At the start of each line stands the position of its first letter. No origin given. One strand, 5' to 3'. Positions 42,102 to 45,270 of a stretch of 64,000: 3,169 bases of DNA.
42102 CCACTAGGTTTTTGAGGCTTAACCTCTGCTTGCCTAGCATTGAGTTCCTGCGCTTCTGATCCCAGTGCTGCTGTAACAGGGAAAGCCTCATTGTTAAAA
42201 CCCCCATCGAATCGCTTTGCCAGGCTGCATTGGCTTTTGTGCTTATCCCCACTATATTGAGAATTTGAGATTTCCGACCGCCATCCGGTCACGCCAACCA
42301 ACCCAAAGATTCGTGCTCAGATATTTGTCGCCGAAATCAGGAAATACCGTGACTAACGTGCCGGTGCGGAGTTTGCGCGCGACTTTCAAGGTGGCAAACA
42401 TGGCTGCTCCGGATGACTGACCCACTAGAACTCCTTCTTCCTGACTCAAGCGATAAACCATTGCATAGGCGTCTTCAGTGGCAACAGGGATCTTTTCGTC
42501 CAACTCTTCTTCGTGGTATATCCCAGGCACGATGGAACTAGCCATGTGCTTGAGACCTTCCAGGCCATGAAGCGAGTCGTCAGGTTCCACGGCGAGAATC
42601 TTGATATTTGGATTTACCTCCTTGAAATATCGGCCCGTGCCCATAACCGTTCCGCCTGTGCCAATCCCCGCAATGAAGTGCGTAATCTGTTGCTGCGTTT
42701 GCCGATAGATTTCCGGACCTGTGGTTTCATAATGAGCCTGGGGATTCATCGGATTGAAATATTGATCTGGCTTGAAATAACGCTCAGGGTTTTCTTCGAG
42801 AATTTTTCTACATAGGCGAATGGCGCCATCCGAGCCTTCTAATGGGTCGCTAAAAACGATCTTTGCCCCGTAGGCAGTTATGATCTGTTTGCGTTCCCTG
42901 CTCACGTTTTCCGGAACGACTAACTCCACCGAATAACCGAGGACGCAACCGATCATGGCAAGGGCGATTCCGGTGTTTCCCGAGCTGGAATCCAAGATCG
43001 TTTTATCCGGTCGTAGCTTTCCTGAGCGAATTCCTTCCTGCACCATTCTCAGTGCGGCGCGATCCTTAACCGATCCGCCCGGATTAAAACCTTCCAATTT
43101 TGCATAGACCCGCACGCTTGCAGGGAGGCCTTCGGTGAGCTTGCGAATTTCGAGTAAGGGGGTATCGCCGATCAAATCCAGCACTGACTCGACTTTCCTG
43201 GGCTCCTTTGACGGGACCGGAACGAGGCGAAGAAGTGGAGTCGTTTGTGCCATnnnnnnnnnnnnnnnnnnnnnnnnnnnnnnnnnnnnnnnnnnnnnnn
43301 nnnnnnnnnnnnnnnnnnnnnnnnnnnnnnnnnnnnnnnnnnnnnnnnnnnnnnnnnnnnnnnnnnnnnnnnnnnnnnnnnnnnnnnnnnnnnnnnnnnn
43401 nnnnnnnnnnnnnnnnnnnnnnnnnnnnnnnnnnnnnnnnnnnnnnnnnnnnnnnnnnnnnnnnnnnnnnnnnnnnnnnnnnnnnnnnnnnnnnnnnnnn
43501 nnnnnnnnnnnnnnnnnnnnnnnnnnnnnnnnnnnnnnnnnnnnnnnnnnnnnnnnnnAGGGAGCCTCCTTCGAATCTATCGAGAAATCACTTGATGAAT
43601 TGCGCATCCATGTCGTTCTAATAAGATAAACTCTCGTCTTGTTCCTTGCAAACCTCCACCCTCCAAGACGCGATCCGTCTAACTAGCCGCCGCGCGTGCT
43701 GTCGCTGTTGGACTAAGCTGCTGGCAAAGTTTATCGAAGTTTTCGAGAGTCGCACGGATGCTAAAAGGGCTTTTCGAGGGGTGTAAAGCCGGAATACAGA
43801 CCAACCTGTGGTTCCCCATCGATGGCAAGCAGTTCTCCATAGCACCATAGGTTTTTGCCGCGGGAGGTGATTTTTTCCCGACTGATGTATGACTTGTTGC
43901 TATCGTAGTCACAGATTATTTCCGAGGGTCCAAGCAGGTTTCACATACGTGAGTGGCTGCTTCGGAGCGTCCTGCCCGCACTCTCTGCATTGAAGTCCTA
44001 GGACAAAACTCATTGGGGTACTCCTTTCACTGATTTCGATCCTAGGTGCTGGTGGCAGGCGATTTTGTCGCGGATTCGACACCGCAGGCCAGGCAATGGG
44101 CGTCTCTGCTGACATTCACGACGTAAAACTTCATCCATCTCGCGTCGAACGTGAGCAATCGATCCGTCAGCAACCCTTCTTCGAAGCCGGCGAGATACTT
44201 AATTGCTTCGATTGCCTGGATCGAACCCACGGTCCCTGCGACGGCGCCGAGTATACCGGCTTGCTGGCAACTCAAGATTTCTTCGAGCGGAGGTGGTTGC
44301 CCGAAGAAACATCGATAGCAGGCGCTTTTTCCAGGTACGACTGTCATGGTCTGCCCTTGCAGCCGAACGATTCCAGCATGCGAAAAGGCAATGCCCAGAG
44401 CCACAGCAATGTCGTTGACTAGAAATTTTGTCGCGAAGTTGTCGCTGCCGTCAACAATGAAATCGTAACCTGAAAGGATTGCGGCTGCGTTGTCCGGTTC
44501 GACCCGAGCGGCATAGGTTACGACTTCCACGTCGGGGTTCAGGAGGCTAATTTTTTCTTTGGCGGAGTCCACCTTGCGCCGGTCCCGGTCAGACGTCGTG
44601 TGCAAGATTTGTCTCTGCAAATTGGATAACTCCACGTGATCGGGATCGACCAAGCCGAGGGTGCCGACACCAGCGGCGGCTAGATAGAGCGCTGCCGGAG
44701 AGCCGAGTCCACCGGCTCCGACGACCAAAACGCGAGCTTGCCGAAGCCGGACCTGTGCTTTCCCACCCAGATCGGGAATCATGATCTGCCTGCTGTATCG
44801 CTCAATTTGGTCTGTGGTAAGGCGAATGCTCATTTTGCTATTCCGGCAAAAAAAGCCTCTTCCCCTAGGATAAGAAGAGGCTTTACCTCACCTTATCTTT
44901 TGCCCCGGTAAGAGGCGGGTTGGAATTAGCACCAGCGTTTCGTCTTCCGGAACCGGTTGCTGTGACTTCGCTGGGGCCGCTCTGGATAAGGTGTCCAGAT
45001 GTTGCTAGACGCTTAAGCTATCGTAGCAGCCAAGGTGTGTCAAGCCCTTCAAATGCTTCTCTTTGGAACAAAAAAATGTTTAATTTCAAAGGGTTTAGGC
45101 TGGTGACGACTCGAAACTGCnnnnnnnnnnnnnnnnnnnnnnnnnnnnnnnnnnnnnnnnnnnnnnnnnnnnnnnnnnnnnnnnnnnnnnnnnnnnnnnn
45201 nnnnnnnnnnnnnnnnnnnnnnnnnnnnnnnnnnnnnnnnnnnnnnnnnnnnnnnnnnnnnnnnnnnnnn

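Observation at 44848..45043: S-box (SAM-I clan)-like riboswitch with an explicit P1 / antiterminator / terminator switch; the P2 region is atypically short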

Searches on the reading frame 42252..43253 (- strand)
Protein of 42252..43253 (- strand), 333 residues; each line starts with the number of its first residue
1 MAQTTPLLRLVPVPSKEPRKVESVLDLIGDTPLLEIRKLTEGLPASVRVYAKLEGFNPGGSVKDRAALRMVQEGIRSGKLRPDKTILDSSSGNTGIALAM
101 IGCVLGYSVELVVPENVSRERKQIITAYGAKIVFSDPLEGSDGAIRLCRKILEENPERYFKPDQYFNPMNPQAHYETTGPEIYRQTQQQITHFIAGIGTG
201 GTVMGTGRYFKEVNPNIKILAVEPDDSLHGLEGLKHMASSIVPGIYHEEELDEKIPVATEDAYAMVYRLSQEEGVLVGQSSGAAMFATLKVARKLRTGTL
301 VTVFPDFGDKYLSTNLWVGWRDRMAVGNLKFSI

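Call 6: search_protein_families(library=pfam, proteins=[window:42252-43253:-], max_evalue=0.01)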
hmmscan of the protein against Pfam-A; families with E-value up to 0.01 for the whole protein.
window:42252-43253:- (333 aa): 1 family
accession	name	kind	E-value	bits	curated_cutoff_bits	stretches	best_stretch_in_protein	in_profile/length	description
PF00291.31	PALP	-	2.8e-70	237.4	35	1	25-306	2-295/295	Pyridoxal-phosphate dependent enzyme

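Call 7: search_protein_families(library=ncbifam, proteins=[window:42252-43253:-], max_evalue=0.001)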
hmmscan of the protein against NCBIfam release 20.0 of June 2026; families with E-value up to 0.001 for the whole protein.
window:42252-43253:- (333 aa): 37 families (the best 25 are shown)
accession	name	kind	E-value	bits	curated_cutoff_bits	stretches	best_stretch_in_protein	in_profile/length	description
TIGR01138.1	cysM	equivalog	2.3e-108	362.1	394.2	1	24-317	2-290/290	cysteine synthase B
TIGR01136.1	cysKM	subfamily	2.5e-105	352.1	344.15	1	25-317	2-299/299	cysteine synthase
NF008735.0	PRK11761.1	equivalog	1.6e-91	306.7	413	1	21-317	3-294/296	cysteine synthase CysM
TIGR01139.1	cysK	equivalog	8.9e-90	301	350.95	1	26-317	3-298/298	cysteine synthase A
TIGR01137.1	cysta_beta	equivalog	1.6e-78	264.4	510.25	1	22-318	3-312/457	cystathionine beta-synthase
NF007989.0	PRK10717.1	equivalog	2.8e-75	253.4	387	1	21-316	5-317/334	cysteine synthase A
TIGR03945.1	PLP_SbnA_fam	equivalog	2.4e-65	220.6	349.95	1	25-314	2-297/304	2,3-diaminopropionate biosynthesis protein SbnA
NF053679.1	CysteaSynCapA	equivalog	3.1e-63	213.5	600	1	19-314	5-317/329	cysteate synthase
NF005292.0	PRK06815.1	equivalog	3.4e-18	65.8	371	1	28-227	19-207/320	threonine/serine dehydratase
NF004996.0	PRK06381.1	equivalog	3.5e-17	62.4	266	1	28-213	13-190/319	threonine synthase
NF052478.1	CystDsulMYC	equivalog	8.5e-17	61.5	600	1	44-320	34-329/354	L-cysteine desulfhydrase Cds1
NF004170.0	PRK05638.1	equivalog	1.8e-16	59.8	421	1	29-214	65-236/442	threonine synthase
TIGR01124.1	ilvA_2Cterm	equivalog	2.5e-16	59.4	411.3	1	24-228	11-205/499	threonine ammonia-lyase, biosynthetic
NF045641.2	BHydaspDhtseBhcB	equivalog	1.1e-15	57.6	550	1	24-227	14-206/312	beta-hydroxyaspartate dehydratase BhcB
NF006674.0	PRK09224.1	subfamily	1.3e-14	53.8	577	1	23-228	18-213/508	threonine ammonia-lyase IlvA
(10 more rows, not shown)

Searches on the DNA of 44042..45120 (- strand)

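Call 3: search_rna_families(source=window, start=44780, end=45120, threshold=evalue, max_evalue=10, show_alignments=6)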
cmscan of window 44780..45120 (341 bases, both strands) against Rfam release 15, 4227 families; matches with E-value up to 10: 4.
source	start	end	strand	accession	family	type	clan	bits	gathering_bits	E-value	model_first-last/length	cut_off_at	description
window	44890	44992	-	RF00162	SAM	Cis-reg; riboswitch;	CL00012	41.7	44.4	2.3e-08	1-108/108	no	SAM riboswitch aptamer (S box leader)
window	44846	44930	-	RF01859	Phe_leader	Cis-reg; leader;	-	16.8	55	2.6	1-125/125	no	Phenylalanine leader peptide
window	44846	45096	-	RF00515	PyrR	Cis-reg;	-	16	54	9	1-115/115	no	PyrR binding site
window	44798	44883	+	RF02236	asX2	Gene; sRNA;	-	13.8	70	3.1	1-87/87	no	Xanthomonas sRNA asX2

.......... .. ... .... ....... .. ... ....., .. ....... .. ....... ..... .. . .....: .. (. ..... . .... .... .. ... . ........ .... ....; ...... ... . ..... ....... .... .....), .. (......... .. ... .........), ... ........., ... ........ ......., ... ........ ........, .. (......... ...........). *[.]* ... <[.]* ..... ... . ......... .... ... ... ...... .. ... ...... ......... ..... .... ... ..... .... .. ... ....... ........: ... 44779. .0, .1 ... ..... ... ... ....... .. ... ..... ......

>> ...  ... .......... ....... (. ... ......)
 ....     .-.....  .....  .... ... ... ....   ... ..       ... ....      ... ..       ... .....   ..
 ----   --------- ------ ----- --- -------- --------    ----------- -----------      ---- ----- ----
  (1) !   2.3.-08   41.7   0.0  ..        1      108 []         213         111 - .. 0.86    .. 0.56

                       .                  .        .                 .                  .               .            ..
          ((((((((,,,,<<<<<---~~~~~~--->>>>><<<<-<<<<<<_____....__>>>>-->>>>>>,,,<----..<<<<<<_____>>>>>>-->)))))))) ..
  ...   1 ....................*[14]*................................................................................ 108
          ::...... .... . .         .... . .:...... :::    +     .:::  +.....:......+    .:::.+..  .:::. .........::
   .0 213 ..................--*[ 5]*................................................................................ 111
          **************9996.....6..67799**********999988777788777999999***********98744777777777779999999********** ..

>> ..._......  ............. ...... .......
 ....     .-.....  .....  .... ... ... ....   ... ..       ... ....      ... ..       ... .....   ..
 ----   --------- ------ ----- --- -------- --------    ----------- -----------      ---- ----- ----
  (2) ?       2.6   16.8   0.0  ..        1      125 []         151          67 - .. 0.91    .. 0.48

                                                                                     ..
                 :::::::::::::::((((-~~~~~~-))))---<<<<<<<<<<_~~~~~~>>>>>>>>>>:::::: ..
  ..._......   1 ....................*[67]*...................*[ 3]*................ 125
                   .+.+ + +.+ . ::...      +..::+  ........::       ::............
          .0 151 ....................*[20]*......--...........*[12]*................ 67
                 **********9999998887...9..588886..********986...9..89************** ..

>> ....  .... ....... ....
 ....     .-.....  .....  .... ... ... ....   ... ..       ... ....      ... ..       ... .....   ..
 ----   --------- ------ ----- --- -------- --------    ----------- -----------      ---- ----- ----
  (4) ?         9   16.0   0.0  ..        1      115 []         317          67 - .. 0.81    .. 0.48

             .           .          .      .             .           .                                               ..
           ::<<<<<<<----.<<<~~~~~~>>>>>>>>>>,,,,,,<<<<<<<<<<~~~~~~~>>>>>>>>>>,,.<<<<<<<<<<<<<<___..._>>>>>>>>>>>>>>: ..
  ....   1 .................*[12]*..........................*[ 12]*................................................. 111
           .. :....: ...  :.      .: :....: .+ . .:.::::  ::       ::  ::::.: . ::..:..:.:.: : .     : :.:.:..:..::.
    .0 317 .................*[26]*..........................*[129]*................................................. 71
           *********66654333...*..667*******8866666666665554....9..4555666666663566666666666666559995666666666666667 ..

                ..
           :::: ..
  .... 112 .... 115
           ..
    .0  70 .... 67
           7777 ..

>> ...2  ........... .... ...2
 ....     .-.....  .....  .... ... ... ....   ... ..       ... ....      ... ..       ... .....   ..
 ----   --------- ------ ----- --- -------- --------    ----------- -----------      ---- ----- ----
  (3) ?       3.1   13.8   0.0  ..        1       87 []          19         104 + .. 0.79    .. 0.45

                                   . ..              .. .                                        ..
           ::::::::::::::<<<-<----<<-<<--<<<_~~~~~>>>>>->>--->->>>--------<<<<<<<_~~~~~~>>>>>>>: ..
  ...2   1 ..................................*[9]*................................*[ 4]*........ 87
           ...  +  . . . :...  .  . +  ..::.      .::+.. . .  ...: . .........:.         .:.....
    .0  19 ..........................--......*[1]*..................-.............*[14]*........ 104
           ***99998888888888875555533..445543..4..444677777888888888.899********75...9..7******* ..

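Call 22: search_rna_families(sources=[L011, L012, L013, L014, L015, L016, L017, L018, L019, L020, L021, L022, L023, L024, L025, L076, L091, L092, L093, L094], threshold=gathering, show_alignments=2)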
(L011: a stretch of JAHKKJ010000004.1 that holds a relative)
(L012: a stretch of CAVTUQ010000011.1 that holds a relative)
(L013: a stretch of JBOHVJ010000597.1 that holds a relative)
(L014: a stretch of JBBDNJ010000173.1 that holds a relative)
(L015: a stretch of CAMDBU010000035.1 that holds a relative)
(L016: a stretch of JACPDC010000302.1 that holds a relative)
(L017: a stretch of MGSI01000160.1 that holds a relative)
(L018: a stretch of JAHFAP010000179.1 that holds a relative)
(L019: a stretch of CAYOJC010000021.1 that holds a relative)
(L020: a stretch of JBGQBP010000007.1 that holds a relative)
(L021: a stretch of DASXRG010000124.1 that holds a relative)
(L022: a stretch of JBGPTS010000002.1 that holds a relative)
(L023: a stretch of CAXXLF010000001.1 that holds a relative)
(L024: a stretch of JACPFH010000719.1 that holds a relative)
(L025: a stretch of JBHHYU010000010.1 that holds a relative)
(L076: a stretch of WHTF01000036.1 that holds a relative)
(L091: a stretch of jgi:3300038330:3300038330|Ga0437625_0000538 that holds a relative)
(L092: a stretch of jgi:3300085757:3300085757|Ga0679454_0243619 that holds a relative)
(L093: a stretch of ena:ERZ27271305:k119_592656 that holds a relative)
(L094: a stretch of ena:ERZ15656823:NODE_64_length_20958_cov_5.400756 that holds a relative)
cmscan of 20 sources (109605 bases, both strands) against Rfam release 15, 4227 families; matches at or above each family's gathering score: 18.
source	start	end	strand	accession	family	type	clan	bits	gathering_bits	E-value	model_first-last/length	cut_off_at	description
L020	2826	2941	+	RF00162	SAM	Cis-reg; riboswitch;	CL00012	92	44.4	1.8e-20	1-108/108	no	SAM riboswitch aptamer (S box leader)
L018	36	152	+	RF00162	SAM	Cis-reg; riboswitch;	CL00012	91.4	44.4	2.7e-20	1-108/108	no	SAM riboswitch aptamer (S box leader)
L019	2814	2929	+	RF00162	SAM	Cis-reg; riboswitch;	CL00012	91.3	44.4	2.9e-20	1-108/108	no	SAM riboswitch aptamer (S box leader)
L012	2823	2934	+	RF00162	SAM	Cis-reg; riboswitch;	CL00012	90.1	44.4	6.3e-20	1-108/108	no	SAM riboswitch aptamer (S box leader)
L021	2809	2921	+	RF00162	SAM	Cis-reg; riboswitch;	CL00012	89.6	44.4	9e-20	1-108/108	no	SAM riboswitch aptamer (S box leader)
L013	256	367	+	RF00162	SAM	Cis-reg; riboswitch;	CL00012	89.4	44.4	1e-19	1-108/108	no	SAM riboswitch aptamer (S box leader)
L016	17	132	+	RF00162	SAM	Cis-reg; riboswitch;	CL00012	87.1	44.4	4.8e-19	1-108/108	no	SAM riboswitch aptamer (S box leader)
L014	2833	2946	+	RF00162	SAM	Cis-reg; riboswitch;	CL00012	86.8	44.4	6e-19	1-108/108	no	SAM riboswitch aptamer (S box leader)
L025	2823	2933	+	RF00162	SAM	Cis-reg; riboswitch;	CL00012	86.2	44.4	8.6e-19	1-108/108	no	SAM riboswitch aptamer (S box leader)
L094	1326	1439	+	RF00162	SAM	Cis-reg; riboswitch;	CL00012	85.3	44.4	1.6e-18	1-108/108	no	SAM riboswitch aptamer (S box leader)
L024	1729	1847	+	RF00162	SAM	Cis-reg; riboswitch;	CL00012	85.1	44.4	1.9e-18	1-108/108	no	SAM riboswitch aptamer (S box leader)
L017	2802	2915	+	RF00162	SAM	Cis-reg; riboswitch;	CL00012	84.7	44.4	2.4e-18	1-108/108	no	SAM riboswitch aptamer (S box leader)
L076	2833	2945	+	RF00162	SAM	Cis-reg; riboswitch;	CL00012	83.2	44.4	6.6e-18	1-108/108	no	SAM riboswitch aptamer (S box leader)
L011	2822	2936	+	RF00162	SAM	Cis-reg; riboswitch;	CL00012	82.7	44.4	9.1e-18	1-108/108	no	SAM riboswitch aptamer (S box leader)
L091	224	337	+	RF00162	SAM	Cis-reg; riboswitch;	CL00012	79.3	44.4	8.9e-17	1-108/108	no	SAM riboswitch aptamer (S box leader)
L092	325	438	+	RF00162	SAM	Cis-reg; riboswitch;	CL00012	79.3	44.4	8.9e-17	1-108/108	no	SAM riboswitch aptamer (S box leader)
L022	2798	2913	+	RF00162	SAM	Cis-reg; riboswitch;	CL00012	72.8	44.4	6.7e-15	1-108/108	no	SAM riboswitch aptamer (S box leader)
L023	2818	2946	+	RF00162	SAM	Cis-reg; riboswitch;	CL00012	56.5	44.4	3.9e-10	1-108/108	no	SAM riboswitch aptamer (S box leader)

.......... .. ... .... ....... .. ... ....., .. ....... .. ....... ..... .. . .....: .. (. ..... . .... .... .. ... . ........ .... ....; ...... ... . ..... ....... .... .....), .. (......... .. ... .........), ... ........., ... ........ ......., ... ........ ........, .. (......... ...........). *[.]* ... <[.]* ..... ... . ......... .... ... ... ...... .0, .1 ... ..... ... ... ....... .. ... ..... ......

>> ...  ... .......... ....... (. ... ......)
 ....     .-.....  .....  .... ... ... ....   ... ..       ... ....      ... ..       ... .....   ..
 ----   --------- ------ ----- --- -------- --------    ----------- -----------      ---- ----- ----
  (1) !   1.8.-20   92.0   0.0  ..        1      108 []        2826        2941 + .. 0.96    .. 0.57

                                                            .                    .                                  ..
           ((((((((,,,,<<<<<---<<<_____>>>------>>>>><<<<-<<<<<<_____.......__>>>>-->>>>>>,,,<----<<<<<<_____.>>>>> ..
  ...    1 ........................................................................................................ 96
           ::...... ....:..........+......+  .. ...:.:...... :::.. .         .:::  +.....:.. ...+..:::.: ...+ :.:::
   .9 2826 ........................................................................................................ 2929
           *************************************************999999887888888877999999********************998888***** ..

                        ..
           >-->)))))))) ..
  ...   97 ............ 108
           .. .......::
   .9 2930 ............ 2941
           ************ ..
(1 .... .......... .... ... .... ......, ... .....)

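Call 45: search_rna_families(sources=[L103, L105, L093, L108, L098, L101, L102], threshold=evalue, max_evalue=0.01, show_alignments=6)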
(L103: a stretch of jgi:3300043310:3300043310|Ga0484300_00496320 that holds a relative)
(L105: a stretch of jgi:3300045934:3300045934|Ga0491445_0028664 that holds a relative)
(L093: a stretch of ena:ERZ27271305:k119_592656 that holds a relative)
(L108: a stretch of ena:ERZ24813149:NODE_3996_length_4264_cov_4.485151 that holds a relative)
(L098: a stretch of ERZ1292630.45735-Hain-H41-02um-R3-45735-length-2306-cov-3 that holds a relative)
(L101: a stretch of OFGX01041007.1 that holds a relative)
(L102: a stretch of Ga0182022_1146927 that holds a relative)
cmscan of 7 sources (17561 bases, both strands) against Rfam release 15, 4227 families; matches with E-value up to 0.01: 6.
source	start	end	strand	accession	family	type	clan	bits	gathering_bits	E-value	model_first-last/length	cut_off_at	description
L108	1325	1439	+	RF00162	SAM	Cis-reg; riboswitch;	CL00012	82.1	44.4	2.1e-18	1-108/108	no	SAM riboswitch aptamer (S box leader)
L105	1329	1443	+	RF00162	SAM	Cis-reg; riboswitch;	CL00012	67.1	44.4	4.9e-14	1-108/108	no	SAM riboswitch aptamer (S box leader)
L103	288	413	+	RF00162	SAM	Cis-reg; riboswitch;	CL00012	66.1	44.4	9.6e-14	1-108/108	no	SAM riboswitch aptamer (S box leader)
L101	478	562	-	RF00162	SAM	Cis-reg; riboswitch;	CL00012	48.6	44.4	1.2e-08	1-108/108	no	SAM riboswitch aptamer (S box leader)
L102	88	190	-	RF00162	SAM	Cis-reg; riboswitch;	CL00012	41.3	44.4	1.6e-06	1-108/108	no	SAM riboswitch aptamer (S box leader)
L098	1983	2091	+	RF00162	SAM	Cis-reg; riboswitch;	CL00012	40.3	44.4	3.1e-06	1-108/108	no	SAM riboswitch aptamer (S box leader)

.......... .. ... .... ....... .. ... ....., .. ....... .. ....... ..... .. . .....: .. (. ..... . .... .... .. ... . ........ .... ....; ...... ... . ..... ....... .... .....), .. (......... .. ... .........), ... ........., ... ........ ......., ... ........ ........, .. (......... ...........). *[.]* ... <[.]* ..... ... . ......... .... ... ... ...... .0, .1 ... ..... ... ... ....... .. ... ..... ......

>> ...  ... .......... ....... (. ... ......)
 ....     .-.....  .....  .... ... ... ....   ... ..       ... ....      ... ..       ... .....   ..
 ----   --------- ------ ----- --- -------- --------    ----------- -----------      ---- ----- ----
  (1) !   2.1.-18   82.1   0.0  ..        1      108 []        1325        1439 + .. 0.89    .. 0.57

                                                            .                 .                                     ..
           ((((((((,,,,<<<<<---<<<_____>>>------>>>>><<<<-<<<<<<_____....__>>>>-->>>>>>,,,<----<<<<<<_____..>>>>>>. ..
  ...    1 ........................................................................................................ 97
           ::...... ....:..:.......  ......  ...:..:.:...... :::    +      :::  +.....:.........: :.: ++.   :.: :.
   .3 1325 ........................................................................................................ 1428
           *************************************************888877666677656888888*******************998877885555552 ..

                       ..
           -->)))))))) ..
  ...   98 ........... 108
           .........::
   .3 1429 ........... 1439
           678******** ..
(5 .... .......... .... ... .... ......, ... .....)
